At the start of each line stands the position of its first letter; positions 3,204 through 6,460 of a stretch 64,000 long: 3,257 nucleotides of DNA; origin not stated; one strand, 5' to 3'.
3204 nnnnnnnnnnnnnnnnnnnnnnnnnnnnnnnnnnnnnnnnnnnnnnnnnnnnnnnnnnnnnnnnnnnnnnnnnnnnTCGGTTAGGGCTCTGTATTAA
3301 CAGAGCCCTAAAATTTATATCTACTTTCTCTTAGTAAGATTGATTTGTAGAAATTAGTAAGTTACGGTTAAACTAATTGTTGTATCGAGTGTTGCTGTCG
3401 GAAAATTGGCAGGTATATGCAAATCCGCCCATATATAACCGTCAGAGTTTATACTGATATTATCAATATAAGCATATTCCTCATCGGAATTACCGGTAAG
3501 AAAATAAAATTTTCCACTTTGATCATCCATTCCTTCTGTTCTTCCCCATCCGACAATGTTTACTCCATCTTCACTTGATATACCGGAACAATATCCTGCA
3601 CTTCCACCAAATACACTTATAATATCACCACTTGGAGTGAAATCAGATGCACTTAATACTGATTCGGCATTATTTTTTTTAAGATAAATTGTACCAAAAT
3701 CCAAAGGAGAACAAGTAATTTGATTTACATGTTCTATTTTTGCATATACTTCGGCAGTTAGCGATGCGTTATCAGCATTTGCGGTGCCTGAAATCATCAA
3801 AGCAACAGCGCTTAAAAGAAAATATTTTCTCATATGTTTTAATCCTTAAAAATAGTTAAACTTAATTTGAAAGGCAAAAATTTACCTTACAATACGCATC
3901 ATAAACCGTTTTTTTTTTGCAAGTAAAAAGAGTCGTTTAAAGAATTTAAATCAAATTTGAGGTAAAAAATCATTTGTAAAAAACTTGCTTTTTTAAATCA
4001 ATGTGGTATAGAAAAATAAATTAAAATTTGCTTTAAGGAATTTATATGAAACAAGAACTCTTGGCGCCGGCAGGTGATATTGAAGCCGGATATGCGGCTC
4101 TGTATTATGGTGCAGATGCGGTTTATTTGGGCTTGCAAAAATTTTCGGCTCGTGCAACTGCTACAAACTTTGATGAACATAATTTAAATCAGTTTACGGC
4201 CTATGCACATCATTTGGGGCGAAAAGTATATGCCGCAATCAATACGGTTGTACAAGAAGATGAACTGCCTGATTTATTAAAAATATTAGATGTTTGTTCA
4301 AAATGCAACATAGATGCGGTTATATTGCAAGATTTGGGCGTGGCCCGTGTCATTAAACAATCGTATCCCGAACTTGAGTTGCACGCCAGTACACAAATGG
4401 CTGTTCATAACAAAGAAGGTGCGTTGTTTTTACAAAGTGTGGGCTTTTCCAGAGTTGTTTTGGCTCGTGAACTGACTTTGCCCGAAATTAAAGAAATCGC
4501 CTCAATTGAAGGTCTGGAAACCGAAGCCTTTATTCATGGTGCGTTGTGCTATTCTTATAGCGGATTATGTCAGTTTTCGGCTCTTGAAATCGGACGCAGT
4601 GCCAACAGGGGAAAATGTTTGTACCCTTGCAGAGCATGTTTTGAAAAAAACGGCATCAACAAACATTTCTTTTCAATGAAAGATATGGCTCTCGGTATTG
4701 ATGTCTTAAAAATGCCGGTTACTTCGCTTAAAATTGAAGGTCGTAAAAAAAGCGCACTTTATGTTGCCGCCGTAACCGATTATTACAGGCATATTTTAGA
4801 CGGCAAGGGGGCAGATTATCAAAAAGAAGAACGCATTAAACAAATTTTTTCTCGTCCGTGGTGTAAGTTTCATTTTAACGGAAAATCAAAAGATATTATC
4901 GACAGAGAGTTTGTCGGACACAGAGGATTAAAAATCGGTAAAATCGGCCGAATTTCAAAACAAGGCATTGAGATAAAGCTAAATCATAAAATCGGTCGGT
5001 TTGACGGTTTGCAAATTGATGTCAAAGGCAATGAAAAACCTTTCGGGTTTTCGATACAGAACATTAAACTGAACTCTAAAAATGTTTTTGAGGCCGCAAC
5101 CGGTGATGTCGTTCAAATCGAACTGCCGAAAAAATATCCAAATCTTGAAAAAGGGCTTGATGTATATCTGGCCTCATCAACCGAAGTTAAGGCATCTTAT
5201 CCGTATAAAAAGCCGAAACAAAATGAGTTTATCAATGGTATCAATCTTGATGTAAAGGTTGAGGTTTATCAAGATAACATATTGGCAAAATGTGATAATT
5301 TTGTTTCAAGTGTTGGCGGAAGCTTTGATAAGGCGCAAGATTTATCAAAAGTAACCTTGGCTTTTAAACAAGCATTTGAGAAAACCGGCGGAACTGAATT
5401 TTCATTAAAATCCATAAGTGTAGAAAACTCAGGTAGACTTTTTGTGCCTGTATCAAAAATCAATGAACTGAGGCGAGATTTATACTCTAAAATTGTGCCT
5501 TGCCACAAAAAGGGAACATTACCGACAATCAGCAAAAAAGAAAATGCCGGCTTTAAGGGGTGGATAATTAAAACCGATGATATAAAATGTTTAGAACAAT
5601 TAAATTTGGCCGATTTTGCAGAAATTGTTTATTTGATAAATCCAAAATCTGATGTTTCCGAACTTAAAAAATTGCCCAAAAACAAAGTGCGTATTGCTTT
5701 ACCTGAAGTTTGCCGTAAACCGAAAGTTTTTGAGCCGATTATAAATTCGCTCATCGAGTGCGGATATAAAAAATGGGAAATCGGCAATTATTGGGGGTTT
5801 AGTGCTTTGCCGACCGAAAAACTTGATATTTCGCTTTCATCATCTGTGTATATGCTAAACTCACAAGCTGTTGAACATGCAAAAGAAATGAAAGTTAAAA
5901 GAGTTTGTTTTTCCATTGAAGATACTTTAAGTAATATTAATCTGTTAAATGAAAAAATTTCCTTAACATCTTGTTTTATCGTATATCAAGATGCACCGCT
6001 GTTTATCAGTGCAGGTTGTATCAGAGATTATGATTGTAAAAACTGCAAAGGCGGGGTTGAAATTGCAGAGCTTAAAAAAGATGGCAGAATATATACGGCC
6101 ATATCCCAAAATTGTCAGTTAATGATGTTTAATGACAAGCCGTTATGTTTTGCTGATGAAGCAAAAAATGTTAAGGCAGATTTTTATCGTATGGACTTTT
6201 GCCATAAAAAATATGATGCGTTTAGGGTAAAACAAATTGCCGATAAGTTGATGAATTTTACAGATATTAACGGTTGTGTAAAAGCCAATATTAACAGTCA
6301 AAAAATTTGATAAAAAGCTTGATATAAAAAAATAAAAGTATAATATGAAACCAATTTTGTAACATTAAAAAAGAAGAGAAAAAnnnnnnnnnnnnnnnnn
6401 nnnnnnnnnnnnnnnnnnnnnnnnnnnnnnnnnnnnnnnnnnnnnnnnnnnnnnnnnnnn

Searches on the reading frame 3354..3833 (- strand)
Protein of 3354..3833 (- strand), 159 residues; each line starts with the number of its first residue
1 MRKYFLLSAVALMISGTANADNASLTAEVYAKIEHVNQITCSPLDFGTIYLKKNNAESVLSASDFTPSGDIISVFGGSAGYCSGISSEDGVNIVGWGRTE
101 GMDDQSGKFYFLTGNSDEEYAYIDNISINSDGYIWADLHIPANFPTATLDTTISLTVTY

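Call 11: search_protein_families(library=pfam, proteins=[window:3354-3833:-], max_evalue=1)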
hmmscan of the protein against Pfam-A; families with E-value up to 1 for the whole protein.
window:3354-3833:- (159 aa): 0 families

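Call 12: search_protein_families(library=ncbifam, proteins=[window:3354-3833:-], max_evalue=1)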
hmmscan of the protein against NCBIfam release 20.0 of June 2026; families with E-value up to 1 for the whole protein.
window:3354-3833:- (159 aa): 0 families

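Call 16: find_encoding_contigs(protein=window:3354-3833:-, flank=1500, max_places=10)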
Protein window:3354-3833:- (159 aa): 4 contigs read that carry it; 2 places shown.
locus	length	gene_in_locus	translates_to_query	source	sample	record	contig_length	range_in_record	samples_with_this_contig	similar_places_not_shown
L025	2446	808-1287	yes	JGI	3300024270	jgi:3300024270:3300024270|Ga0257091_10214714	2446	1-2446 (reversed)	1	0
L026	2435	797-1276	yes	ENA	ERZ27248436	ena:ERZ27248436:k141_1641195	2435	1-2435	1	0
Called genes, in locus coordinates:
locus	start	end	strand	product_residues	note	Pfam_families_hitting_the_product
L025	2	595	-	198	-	?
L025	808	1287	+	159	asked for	-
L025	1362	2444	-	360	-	?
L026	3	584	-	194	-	?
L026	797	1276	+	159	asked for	-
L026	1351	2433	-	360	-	?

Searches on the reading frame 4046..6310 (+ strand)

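Call 47: search_protein_families(library=pfam, proteins=[window:4046-6310:+], max_evalue=0.00001)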
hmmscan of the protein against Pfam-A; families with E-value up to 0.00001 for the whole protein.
window:4046-6310:+ (754 aa): 2 families
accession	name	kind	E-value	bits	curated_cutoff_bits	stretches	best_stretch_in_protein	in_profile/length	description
PF01136.24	Peptidase_U32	-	4.7e-63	213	22.4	1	75-281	2-231/233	Peptidase family U32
PF12392.13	DUF3656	-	2.3e-11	44.8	22.1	1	399-482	25-103/109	Collagenase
